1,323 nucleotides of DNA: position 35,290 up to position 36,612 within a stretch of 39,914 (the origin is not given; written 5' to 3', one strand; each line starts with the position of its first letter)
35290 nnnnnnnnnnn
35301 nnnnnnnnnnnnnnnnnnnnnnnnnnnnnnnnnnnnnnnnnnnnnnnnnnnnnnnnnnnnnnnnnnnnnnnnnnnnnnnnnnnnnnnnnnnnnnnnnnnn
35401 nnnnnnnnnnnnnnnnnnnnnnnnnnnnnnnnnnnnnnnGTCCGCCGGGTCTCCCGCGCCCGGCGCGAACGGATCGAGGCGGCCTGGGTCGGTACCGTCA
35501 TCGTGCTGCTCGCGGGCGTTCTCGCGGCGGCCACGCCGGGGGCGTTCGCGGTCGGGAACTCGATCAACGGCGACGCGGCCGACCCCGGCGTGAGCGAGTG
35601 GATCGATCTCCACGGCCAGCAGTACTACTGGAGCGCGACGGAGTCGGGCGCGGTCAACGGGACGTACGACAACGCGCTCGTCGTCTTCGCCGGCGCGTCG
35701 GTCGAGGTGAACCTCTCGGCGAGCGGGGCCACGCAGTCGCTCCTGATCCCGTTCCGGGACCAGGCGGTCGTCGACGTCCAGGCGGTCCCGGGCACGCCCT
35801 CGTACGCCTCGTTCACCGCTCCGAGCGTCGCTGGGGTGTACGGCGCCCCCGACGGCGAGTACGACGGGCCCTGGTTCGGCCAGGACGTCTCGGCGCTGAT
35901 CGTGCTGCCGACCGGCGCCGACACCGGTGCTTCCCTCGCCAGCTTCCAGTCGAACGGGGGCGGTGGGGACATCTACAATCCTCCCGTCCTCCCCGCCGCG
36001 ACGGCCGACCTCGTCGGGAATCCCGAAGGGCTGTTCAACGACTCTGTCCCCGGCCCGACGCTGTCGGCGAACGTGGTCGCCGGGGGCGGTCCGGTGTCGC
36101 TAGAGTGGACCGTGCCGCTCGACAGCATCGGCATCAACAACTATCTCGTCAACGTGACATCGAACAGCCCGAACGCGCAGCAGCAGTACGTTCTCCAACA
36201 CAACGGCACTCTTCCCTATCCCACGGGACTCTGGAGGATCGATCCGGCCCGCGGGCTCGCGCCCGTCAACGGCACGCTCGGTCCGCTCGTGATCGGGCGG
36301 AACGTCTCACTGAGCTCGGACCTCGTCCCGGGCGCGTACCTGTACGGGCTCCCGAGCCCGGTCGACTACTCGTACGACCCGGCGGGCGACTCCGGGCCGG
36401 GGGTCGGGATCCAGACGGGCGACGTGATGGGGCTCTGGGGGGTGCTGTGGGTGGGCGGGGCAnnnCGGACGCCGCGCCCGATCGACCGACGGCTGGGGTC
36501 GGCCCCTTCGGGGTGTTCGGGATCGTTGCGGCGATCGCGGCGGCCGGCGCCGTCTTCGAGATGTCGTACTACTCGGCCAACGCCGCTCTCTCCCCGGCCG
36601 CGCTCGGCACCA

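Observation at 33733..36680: ba3-like heme-copper oxidase subunit I fused to a cysteine-free tail of cupredoxin-like domains, with no CuA subunit II nearby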

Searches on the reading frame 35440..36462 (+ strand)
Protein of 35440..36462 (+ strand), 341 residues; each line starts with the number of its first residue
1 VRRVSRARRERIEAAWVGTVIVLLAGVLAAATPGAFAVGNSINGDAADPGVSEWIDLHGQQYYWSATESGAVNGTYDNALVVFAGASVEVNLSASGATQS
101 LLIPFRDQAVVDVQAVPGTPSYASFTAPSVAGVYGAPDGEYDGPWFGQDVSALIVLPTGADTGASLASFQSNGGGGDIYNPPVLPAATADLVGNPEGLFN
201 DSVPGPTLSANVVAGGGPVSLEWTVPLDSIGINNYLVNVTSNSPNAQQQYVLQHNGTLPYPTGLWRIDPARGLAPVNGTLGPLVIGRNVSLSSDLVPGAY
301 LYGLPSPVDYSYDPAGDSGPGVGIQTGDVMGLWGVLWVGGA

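Call 24: predict_structure(alignment_id=A1)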
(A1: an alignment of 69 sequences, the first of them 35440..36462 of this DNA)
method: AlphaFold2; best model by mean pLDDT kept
length: 341 residues; sequences in the alignment: 69
mean_pLDDT: 87.7   pTM: 0.83
mean pLDDT of the five models: 87.7, 86.9, 84.7, 83.8, 83.8
residues with pLDDT >= 90: 221; 70-90: 73; 50-70: 44; < 50: 3
segments of 3 or more residues with pLDDT < 50: 321-323
pLDDT, mean of each block of 10 residues (from residue 1): 76 94 91 64 61 90 92 95 95 91 86 92 93 90 69 90 87 73 94 94 94 96 97 85 88 97 97 97 98 97 94 61 69 96 78
secondary structure, 60 per line:
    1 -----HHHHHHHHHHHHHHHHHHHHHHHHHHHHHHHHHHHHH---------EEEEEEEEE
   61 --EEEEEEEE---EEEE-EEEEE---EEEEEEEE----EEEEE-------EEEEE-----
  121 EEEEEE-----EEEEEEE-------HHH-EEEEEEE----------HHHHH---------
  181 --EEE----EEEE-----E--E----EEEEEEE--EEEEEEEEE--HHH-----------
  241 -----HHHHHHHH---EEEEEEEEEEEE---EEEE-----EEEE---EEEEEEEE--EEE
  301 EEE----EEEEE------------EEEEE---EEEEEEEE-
elements in order: H6-42 E52-60 E63-70 E74-77 E79-83 E87-94 E99-103 E111-115 E121-126 E132-138 E150-156 H167-171 E183-185 E190-193 E207-213 E216-224 H246-253 E257-268 E272-275 E281-284 E288-295 E298-303 E308-312 E325-329 E333-340

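Call 28: fold_search(model_id=the predicted structure, library=pdb)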
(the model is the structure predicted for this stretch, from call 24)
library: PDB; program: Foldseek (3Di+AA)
matches with E <= 10: 1114; with E <= 0.001: 477
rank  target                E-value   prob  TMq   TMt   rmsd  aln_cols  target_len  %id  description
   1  2yev_B                2.1e-09  1.00  0.32  0.34   9.2       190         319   20  Structure of caa3-type cytochrome oxidase (released 2012-05-23)
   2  7xmc_B                4.4e-09  1.00  0.32  0.40   8.9       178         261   18  Cryo-EM structure of Cytochrome bo3 from Escherichia coli, apo structure with DMSO (released 2022-12-21)
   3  6tfo_B                9.2e-09  1.00  0.22  0.18  21.1       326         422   19  Crystal structure of as isolated three-domain copper-containing nitrite reductase from Hyphomicrobium denitrificans st (released 2020-06-10)
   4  2avf_D                1.4e-08  1.00  0.24  0.26  14.7       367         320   14  Crystal Structure of C-terminal Desundecapeptide Nitrite Reductase from Achromobacter cycloclastes (released 2005-12-20)
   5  3ta4_D                1.9e-08  1.00  0.26  0.31  13.7       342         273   13  Small laccase from Amycolatopsis sp. ATCC 39116 complexed with 1-(3,4-dimethoxyphenyl)-2-(2-methoxyphenoxy)-1,3-dihydr (released 2012-09-12)
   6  9cpm                  2.3e-08  1.00  0.25  0.21  13.8       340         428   14  Thermus thermophilus HB27 laccase (Tth-Lac) mutant with partial deletion of beta-hairpin sequence (released 2025-02-05)
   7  2xu9                  2.3e-08  1.00  0.21  0.17  13.8       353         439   12  Crystal structure of Laccase from Thermus thermophilus HB27 (released 2011-10-26)
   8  7jro_b                3.0e-08  1.00  0.30  0.39   7.3       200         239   18  Plant Mitochondrial complex IV from Vigna radiata (released 2021-01-20)
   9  9buh_Al               3.6e-08  1.00  0.29  0.42   6.6       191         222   15  Cryo-EM structure of respiratory supercomplex I III IV (released 2025-05-21)
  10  6wti_B                4.2e-08  1.00  0.31  0.39   9.9       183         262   17  The Cryo-EM structure of the ubiquinol oxidase from Escherichia coli (released 2021-01-20)
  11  3ta4_F                4.5e-08  1.00  0.26  0.31  14.0       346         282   13  Small laccase from Amycolatopsis sp. ATCC 39116 complexed with 1-(3,4-dimethoxyphenyl)-2-(2-methoxyphenoxy)-1,3-dihydr (released 2012-09-12)
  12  6wcn                  4.7e-08  1.00  0.25  0.20  14.1       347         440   14  Crystal structure of Laccase from Thermus thermophilus HB27 with an open conformation of beta-hairpin (Average deposited (released 2021-03-31)
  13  5weh_H                5.0e-08  1.00  0.30  0.39   5.6       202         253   18  Cytochrome c oxidase from Rhodobacter sphaeroides in the reduced state (released 2017-09-13)
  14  4kns_A                5.0e-08  1.00  0.27  0.31  14.0       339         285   13  Reduced crystal structure of the Nitrosomonas europaea copper nitrite reductase at pH 6.5 (released 2013-07-24)
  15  1kcb                  5.0e-08  1.00  0.25  0.26  15.1       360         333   14  Crystal Structure of a NO-forming Nitrite Reductase Mutant: an Analog of a Transition State in Enzymatic Reaction (released 2003-11-04)
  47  1cyx                  1.8e-07  1.00  0.27  0.57   9.5       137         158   16  QUINOL OXIDASE (PERIPLASMIC FRAGMENT OF SUBUNIT II WITH ENGINEERED CU-A BINDING SITE)(CYOA) (released 1996-03-08)
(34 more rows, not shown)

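Call 42: search_protein_representatives(alignment_id=A2)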
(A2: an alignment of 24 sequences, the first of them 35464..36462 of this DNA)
Query: 24 sequences, 325 profile positions. Proteins with E-value up to 0.001 (for the whole library): 30; up to 1e-10: 20; up to 1e-30: 14. The best 30 are listed.
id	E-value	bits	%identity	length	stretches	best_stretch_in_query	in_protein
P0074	1.0e-161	553.5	-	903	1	1-324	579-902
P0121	1.2e-130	451.4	-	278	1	47-324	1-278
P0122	8.9e-104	363.1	-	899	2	1-323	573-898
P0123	3.7e-98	344.6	-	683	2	188-325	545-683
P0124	1.3e-88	313.3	-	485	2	1-126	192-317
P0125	2.4e-88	312.4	-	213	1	72-278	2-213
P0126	7.5e-47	176.0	-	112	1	214-325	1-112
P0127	1.2e-46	175.4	-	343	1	2-323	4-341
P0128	4.1e-45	170.3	-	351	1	1-324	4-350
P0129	5.0e-44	166.7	-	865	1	2-323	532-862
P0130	2.2e-42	161.3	-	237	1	65-210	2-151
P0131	3.4e-39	150.9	-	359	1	1-324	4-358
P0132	5.8e-33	130.4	-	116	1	209-323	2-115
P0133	1.3e-31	126.0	-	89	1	239-324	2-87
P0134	3.2e-25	104.9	-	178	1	156-323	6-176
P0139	1.3e-14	70.0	-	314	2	5-210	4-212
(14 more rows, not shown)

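Call 44: list_cluster_members(proteins=[P0127, P0128, P0131, P0129, P0139, P0122])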
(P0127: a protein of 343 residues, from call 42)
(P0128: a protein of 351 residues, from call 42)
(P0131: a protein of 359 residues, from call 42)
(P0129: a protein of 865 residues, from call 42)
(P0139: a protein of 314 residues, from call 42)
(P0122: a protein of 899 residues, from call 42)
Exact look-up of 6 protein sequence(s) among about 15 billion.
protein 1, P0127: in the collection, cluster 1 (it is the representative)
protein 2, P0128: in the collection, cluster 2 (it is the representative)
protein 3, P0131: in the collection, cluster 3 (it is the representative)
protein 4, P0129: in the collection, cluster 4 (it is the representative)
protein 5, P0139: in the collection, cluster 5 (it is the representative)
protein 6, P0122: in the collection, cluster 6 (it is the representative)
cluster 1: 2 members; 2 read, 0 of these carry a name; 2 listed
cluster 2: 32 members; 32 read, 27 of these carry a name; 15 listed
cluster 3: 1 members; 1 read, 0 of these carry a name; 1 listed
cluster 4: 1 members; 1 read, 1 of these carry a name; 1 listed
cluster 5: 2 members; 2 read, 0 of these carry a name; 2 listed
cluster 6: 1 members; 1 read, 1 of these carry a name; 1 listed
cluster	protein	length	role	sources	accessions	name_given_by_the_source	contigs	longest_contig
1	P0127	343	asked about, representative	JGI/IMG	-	-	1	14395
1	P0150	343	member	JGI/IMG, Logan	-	-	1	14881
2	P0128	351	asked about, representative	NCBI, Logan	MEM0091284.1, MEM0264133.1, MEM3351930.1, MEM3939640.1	MAG: oxidase [Saccharolobus sp.]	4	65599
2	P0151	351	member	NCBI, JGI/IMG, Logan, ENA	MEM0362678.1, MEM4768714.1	MAG: oxidase [Sulfolobaceae archaeon] | terminal oxidase subunit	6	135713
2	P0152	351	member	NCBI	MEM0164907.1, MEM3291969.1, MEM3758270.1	MAG: oxidase [Saccharolobus sp.]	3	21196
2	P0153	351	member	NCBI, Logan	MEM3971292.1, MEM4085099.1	MAG: oxidase [Saccharolobus sp.]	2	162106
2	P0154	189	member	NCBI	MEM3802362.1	MAG: oxidase, partial [Saccharolobus sp.]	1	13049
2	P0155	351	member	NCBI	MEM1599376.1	MAG: oxidase [Sulfolobaceae archaeon]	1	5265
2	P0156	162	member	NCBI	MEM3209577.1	MAG: oxidase, partial [Saccharolobus sp.]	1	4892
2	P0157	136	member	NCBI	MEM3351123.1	MAG: oxidase, partial [Saccharolobus sp.]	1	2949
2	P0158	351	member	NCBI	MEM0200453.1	MAG: oxidase [Saccharolobus sp.]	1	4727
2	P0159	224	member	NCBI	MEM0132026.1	MAG: oxidase, partial [Saccharolobus sp.]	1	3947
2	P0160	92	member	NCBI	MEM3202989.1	MAG: oxidase, partial [Saccharolobus sp.]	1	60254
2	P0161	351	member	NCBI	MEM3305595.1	MAG: oxidase [Saccharolobus sp.]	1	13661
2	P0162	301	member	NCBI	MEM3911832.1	MAG: oxidase, partial [Saccharolobus sp.]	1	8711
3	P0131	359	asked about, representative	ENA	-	-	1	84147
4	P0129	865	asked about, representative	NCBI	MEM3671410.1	MAG: cbb3-type cytochrome c oxidase subunit I [Thermoprotei archaeon]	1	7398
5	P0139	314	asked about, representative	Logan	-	-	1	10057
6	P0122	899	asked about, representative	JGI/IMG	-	terminal oxidase heme-binding subunit I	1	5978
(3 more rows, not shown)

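Call 45: find_encoding_contigs(protein=P0128, flank=6000, max_places=3)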
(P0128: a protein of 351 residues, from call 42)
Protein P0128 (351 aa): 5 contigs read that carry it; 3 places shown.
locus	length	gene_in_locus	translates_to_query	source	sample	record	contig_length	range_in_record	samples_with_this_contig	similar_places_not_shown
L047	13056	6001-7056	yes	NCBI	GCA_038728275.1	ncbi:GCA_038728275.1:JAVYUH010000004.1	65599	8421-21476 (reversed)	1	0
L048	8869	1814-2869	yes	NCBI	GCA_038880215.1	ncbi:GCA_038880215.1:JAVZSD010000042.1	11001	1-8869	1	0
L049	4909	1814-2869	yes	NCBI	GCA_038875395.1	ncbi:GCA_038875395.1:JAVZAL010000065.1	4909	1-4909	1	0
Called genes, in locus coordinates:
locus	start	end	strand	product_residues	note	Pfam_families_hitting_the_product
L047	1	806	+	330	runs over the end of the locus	PF00348:polyprenyl_synt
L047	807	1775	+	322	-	PF00953:Glycos_transf_4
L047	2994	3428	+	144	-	-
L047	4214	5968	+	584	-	PF00115:COX1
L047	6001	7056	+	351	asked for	-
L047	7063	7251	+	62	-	-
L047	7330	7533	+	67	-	-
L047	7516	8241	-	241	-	PF01026:TatD_DNase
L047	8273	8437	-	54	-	PF04014:MazE_antitoxin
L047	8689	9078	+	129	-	PF01978:TrmB, PF01022:HTH_5 (weak), PF12802:MarR_2 (weak)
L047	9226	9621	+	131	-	PF03551:PadR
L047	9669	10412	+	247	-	PF00378:ECH_1, PF16113:ECH_2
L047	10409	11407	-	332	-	PF12698:ABC2_membrane_3, PF01061:ABC2_membrane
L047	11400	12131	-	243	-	PF00005:ABC_tran, PF13175:AAA_15 (faint), PF13304:AAA_21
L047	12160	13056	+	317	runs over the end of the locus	PF00586:AIRS, PF02769:AIRS_C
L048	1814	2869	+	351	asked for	-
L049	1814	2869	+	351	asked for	-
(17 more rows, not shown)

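Call 51: find_homologous_proteins(query=P0128, max_evalue=0.001)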
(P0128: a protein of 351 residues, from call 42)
Query P0128 (351 aa): 41 proteins with E <= 0.001 among 2266 candidates.
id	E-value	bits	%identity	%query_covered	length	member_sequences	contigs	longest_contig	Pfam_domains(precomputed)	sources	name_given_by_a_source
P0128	3.4e-229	778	100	100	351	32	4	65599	-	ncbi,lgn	ncbi:MAG: oxidase [Saccharolobus sp.]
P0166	7.6e-188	642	81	100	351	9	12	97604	-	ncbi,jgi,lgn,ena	jgi:terminal oxidase subunit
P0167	1.2e-187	641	82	100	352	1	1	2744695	-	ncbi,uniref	ncbi:oxidase [Sulfolobus tengchongensis]|uniref:Oxidase n=1 Tax=Sulfolobus tengchongensis TaxID=2078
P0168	9.5e-185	632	79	100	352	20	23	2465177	-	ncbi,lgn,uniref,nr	ncbi:hypothetical protein [Saccharolobus islandicus]|uniref:Terminal oxidase, subunit (DoxC) n=1 Tax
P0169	9.0e-177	606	76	100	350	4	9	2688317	-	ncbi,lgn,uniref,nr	ncbi:oxidase [Sulfolobus sp. A20]|uniref:oxidase n=1 Tax=Saccharolobus sp. A20 TaxID=1891280 RepID=U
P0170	1.7e-129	450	61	100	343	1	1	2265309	-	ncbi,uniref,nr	ncbi:oxidase [Acidianus sulfidivorans JP7]|uniref:Oxidase n=1 Tax=Acidianus sulfidivorans JP7 TaxID=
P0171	1.5e-126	440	59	100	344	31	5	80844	-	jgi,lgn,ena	-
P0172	1.2e-125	437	59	100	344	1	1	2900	-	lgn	-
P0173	1.6e-123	430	59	100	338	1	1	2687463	-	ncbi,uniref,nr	ncbi:oxidase [Acidianus manzaensis]|uniref:Oxidase n=1 Tax=Acidianus manzaensis TaxID=282676 RepID=A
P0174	9.1e-122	425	56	100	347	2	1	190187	-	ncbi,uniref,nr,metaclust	ncbi:oxidase [Candidatus Acidianus copahuensis]|uniref:Oxidase n=1 Tax=Candidatus Acidianus copahuen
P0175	3.7e-118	413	57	99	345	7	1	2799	-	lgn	-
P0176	1.1e-116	408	59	100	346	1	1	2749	-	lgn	-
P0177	2.3e-114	400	56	100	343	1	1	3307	-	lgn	-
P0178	4.7e-114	399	55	99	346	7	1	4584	-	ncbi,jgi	-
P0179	8.2e-114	398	55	100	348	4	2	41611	-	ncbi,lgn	-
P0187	8.2e-106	372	53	100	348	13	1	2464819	-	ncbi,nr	ncbi:MAG: terminal oxidase, subunit (DoxC) [Metallosphaera javensis (ex Sakai et al. 2022)]|nr:MAG: 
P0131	3.0e-87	311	50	100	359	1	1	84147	-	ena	-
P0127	7.8e-86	306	48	99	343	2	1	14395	-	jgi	-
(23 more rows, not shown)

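Call 60: find_encoding_contigs(protein=P0129, flank=4000, max_places=2)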
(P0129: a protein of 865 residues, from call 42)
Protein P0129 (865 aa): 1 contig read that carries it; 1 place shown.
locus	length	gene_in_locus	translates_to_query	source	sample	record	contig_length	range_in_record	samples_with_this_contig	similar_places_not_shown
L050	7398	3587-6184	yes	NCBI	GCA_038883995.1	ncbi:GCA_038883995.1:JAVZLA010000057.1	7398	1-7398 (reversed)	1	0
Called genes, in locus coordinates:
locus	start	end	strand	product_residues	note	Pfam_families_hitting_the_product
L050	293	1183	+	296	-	PF13489:Methyltransf_23, PF07021:MetW (weak), PF13847:Methyltransf_31, PF08241:Methyltransf_11, PF08242:Methyltransf_12, PF13649:Methyltransf_25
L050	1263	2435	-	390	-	PF01209:Ubie_methyltran, PF13489:Methyltransf_23, PF13649:Methyltransf_25, PF13847:Methyltransf_31, PF08241:Methyltransf_11, PF08242:Methyltransf_12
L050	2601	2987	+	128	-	-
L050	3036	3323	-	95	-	-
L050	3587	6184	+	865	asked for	PF00115:COX1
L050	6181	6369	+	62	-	-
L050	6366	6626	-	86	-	-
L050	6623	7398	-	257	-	PF00702:Hydrolase, PF08282:Hydrolase_3 (weak)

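Call 61: find_encoding_contigs(protein=P0170, flank=3000, max_places=1)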
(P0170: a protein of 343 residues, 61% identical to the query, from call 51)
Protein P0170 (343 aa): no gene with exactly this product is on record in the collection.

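Call 62: find_encoding_contigs(protein=P0187, flank=3000, max_places=1)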
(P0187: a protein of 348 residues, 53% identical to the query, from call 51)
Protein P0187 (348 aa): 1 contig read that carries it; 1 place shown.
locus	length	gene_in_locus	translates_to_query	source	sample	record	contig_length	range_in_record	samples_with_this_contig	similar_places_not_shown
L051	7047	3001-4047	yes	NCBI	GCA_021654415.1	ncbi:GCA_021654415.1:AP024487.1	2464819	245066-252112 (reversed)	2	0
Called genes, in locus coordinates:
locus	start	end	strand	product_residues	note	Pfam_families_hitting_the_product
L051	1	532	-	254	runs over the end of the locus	-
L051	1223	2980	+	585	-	PF00115:COX1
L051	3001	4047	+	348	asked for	-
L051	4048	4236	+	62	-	-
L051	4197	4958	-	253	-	PF01026:TatD_DNase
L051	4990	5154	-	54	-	PF04014:MazE_antitoxin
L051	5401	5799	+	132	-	PF01022:HTH_5 (faint), PF01978:TrmB, PF12802:MarR_2, PF01047:MarR (weak)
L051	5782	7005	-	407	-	PF01979:Amidohydro_1, PF07969:Amidohydro_3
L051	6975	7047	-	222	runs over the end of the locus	PF01902:Diphthami_syn_2_N, PF28410:Diphthami_syn_2_C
